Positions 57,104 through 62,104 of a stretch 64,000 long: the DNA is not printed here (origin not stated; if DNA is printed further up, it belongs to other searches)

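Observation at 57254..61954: Macro-WWE-PARP (H-Y-I) mono-ART with a 215-aa Q/N prion-like N-terminus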

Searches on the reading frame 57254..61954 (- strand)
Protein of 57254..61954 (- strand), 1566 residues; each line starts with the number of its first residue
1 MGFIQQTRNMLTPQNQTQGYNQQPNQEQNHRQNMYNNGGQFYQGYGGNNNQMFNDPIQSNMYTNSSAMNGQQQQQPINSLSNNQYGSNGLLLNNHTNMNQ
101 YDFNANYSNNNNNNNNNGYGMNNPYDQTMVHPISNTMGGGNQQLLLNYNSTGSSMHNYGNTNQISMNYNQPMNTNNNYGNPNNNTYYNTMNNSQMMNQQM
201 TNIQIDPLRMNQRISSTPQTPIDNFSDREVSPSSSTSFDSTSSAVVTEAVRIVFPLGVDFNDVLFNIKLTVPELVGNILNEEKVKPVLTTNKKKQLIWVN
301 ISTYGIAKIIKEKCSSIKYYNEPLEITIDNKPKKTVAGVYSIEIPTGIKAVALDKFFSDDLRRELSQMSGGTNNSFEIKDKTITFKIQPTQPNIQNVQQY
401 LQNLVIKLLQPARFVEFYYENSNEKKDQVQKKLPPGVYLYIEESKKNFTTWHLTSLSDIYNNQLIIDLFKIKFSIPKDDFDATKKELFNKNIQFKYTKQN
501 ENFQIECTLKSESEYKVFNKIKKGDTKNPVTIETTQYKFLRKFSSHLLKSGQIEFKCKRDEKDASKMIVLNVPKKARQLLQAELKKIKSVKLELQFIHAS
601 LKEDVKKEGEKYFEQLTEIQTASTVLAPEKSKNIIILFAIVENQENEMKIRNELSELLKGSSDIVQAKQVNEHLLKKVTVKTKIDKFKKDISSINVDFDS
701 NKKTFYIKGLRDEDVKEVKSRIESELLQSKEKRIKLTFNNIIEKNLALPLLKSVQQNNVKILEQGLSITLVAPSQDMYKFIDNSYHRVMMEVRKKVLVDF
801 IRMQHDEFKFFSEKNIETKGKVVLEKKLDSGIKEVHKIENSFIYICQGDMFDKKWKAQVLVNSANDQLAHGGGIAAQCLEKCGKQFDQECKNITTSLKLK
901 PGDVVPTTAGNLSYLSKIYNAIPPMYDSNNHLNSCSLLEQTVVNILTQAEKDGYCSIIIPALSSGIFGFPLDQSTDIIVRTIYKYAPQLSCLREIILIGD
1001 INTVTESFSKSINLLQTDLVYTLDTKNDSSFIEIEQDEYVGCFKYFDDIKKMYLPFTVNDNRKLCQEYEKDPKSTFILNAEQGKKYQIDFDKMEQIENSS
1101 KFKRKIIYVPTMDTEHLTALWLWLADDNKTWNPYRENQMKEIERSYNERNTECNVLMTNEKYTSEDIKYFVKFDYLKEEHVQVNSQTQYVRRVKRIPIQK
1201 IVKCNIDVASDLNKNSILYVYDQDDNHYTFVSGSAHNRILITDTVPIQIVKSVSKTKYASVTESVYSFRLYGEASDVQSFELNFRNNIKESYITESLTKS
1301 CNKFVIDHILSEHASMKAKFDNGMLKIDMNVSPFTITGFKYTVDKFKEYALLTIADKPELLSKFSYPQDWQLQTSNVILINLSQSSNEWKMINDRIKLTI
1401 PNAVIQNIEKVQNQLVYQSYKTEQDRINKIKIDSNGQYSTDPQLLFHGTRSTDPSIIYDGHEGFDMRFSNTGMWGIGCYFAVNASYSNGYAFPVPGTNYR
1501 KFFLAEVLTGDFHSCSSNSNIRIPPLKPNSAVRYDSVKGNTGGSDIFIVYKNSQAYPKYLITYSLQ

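Call 3: search_protein_families(library=pfam, proteins=[window:57254-61954:-], max_evalue=10)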
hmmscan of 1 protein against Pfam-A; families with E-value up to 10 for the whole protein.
window:57254-61954:- (1566 aa): 3 families
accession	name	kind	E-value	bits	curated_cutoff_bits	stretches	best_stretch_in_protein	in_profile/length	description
PF01661.27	Macro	-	4.6e-24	85.1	22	1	861-978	1-118/118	Macro domain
PF00644.27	PARP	-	1.3e-17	64.4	26.7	1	1387-1564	2-198/199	Poly(ADP-ribose) polymerase catalytic domain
PF02825.26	WWE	-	3.2e-16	59.9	21.1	2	1120-1195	2-67/67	WWE domain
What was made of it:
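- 58916..59425 (-): Macrodomain of PARP14-MD1/PARP9-MD1/MacroD type (aa 844-1013), with hydrolase-signature residues N865, G871-G873, I966-F967. Pfam Macro E=4.6e-24 (call 3).
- On PARP superfamily, clade 3 mono-ARTs: 64.4 bits vs cut-off 26.7, aa 1387-1564 (call 3).
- On Macro-PARPs (PARP14/PARP9/PARP15 type): PF01661, 85.1 bits, aa 861-978 (call 3). Only one Macro stretch in Pfam (call 3).
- Closest known: Human PARP10 and PARP12. Different: PARP12 has CCCH zinc fingers and PARP10 has UIMs, and none of these are found here (call 3).
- The Pfam match alone (call 3) does not distinguish binding from hydrolysis.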

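Call 4: search_solved_structures(query=window:57254-61954:-, max_evalue=1, show_alignments=3)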
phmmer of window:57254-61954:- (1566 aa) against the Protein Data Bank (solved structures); distinct sequences matched with E-value up to 1: 132 (the best 60 are shown).
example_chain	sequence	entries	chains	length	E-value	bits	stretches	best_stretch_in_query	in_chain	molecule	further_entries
3vfq_A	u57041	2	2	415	1.2e-28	102.6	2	844-1013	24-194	Poly [ADP-ribose] polymerase 14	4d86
3blj_A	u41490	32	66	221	1.7e-25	92.1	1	1364-1564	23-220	Poly(ADP-ribose) polymerase 15 | Poly [ADP-ribose] polymerase 15 | Protein mono-ADP-ribosyltransferase PARP15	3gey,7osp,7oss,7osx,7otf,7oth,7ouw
4f0e_A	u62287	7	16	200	2e-25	91.9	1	1366-1564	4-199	Poly [ADP-ribose] polymerase 15 | Protein mono-ADP-ribosyltransferase PARP15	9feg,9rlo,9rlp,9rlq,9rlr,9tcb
9ifv_A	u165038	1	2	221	2.1e-25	91.8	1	1364-1564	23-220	Protein mono-ADP-ribosyltransferase PARP15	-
7f43_A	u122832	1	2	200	2.2e-25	91.7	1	1366-1564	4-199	Protein mono-ADP-ribosyltransferase PARP15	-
7f42_B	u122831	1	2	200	2.2e-25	91.7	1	1367-1564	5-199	Protein mono-ADP-ribosyltransferase PARP15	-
7f41_A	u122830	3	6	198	2.8e-25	91.3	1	1367-1564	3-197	Protein mono-ADP-ribosyltransferase PARP15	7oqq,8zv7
6ry4_A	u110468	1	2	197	3.4e-25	91.1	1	1367-1564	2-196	Protein mono-ADP-ribosyltransferase PARP15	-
6ek3_A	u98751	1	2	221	1.9e-24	88.6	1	1364-1564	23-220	Poly [ADP-ribose] polymerase 15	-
2pqf_A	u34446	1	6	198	1e-19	72.9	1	1380-1564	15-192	Poly [ADP-ribose] polymerase 12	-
8xpx_A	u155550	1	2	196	1.4e-19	72.4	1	1380-1564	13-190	Protein mono-ADP-ribosyltransferase PARP12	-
6v3w_A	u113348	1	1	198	1.4e-19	72.4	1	1380-1564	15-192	Protein mono-ADP-ribosyltransferase PARP12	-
3goy_A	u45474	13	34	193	1.5e-19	72.4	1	1372-1563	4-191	Poly [ADP-ribose] polymerase 14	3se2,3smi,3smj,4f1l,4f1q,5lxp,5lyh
3q6z_A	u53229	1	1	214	1.6e-19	72.3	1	844-1013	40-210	Poly [ADP-ribose] polymerase 14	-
6we3_A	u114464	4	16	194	1.7e-19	72.2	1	1373-1563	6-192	Protein mono-ADP-ribosyltransferase PARP14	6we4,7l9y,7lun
4x52_A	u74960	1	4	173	2.8e-08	35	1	1388-1564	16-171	Zinc finger CCCH-type antiviral protein 1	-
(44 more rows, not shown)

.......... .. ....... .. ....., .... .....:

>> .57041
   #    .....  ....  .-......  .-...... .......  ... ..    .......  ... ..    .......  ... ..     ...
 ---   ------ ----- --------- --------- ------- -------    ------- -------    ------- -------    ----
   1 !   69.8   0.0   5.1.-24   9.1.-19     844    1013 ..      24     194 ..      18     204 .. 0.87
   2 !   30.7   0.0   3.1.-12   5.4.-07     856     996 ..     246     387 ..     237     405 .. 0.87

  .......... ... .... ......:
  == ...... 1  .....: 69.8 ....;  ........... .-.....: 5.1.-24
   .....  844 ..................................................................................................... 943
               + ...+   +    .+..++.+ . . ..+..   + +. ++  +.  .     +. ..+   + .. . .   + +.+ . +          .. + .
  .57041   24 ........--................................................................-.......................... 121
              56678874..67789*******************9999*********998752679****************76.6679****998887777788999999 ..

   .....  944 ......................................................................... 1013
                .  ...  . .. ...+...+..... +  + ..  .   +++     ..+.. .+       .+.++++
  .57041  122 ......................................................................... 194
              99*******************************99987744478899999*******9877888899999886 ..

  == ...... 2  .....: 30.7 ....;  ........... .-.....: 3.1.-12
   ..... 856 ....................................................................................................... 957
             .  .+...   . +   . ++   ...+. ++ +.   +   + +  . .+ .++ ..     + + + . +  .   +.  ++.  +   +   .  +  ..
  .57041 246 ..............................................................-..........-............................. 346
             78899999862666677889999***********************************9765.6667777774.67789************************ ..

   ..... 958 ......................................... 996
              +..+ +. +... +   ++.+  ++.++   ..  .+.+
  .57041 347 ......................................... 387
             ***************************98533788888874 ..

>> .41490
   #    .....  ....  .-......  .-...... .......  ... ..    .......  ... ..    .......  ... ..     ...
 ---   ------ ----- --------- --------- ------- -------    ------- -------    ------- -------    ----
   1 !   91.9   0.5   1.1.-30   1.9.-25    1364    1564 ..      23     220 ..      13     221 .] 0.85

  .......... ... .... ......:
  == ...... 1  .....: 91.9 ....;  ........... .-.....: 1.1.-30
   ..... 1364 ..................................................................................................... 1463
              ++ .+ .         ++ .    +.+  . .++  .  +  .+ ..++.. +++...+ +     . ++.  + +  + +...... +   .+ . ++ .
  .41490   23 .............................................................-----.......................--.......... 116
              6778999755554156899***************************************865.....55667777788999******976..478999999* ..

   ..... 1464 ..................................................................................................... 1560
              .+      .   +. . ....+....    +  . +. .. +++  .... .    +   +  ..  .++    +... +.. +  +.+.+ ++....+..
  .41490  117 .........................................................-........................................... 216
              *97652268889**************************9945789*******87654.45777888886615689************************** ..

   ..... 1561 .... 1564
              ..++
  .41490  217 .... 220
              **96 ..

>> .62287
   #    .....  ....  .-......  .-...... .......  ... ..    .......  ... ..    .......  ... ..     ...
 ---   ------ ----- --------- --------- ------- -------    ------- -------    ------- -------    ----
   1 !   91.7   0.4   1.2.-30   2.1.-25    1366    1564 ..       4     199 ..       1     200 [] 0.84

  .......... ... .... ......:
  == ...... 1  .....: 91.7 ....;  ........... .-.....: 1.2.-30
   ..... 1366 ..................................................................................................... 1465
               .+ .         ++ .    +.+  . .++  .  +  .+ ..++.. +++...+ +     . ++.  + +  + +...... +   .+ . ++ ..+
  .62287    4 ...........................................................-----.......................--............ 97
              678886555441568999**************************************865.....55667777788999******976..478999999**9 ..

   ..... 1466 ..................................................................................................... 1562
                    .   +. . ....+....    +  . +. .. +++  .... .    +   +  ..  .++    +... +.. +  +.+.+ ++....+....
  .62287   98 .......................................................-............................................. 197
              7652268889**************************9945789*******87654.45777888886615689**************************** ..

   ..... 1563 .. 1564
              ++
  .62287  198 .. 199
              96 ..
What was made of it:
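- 58916..59425 (-): Best solved match is PARP14 macrodomain 1 (69.8 bits), against 30.7 bits for macrodomain 2; then PARP9 MD1, E. coli YmdB and MacroD-type hydrolases (call 4).
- On PARP superfamily, clade 3 mono-ARTs: PARP15 ART E=1.7e-25 (call 4).
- On Macro-PARPs (PARP14/PARP9/PARP15 type): Best match PARP14 MD1 (call 4).
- Closest known: Human PARP14. Same: An MD1-type macrodomain with hydrolase-signature residues (the best solved match for the macro region, call 4).
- Closest known: Human PARP10 and PARP12. Same: PARP12 has WWE domains before the ART and is the second-best ART match (E 1e-19, call 4).
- PARP14 MD2 also aligns, at 30.7 bits (call 4). The best matches are all hydrolase-type macrodomains (PARP14 MD1 69.8 bits, PARP9 MD1, YmdB, MacroD-type), well above MD2 (call 4).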

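Call 5: find_encoding_contigs(protein=window:57257-61954:-, flank=3000, max_places=4)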
Protein window:57257-61954:- (1566 aa): no gene with exactly this product is on record in the collection.
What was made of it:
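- Tried and rejected: Exact-protein contig look-up: nothing on record for the 1566-aa form, because the public model starts at M10 (call 5).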

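Call 6: find_homologous_proteins(query=window:57257-61309:-, max_evalue=0.00001)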
Query window:57257-61309:- (1351 aa): 2 proteins with E <= 0.00001 among 8000 candidates.
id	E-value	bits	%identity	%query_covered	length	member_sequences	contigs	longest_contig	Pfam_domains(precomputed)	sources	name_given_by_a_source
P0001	0.0e+0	3016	100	100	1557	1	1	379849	PF00644.27,PF02825.27,PF01661.28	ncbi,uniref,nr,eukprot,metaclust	ncbi:poly ADP-ribose polymerase family, member 14-like protein [Naegleria gruberi]|uniref:Poly [ADP-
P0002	9.0e-20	88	26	16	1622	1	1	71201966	PF00644.27,PF23254.2,PF01661.28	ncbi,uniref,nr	ncbi:hypothetical protein FSP39_006012 [Pinctada imbricata]|uniref:Poly [ADP-ribose] polymerase n=1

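Call 32: search_protein_families(library=pfam, proteins=[P0008, P0002], max_evalue=1)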
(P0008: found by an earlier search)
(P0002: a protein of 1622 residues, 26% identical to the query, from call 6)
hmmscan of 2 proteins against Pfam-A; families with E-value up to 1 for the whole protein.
P0008 (1494 aa): 6 families
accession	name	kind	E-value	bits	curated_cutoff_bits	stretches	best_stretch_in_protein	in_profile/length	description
PF01661.27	Macro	-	7.5e-23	81.2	22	1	783-900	1-118/118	Macro domain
PF00644.27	PARP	-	1.5e-20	74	26.7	1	1310-1493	1-198/199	Poly(ADP-ribose) polymerase catalytic domain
PF02825.26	WWE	-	5.6e-17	62.3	21.1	2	1048-1120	2-67/67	WWE domain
PF20669.3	Exo70_N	-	0.021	15.5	23.9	1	510-549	23-52/83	Exocyst complex component Exo70 N-terminal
PF23467.1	WWE_5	-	0.11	13.5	24.9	1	983-1034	20-69/80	WWE domain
PF17618.7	SL4P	-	0.22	12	28.1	1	484-542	4-57/88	Uncharacterized Strongylid L4 protein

P0002 (1622 aa): 4 families
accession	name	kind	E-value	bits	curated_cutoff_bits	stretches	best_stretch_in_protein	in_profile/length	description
PF01661.27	Macro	-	1.9e-44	150.8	22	3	941-1038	16-116/118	Macro domain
PF00644.27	PARP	-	3.4e-15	56.5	26.7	1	1457-1570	21-121/199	Poly(ADP-ribose) polymerase catalytic domain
PF23254.1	KH_PARP14_8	-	7.6e-08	32.5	27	1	1233-1292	4-63/66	PARP14-like, eighth type I KH domain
PF02825.26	WWE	-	0.0017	19.1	21.1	1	1326-1370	13-58/67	WWE domain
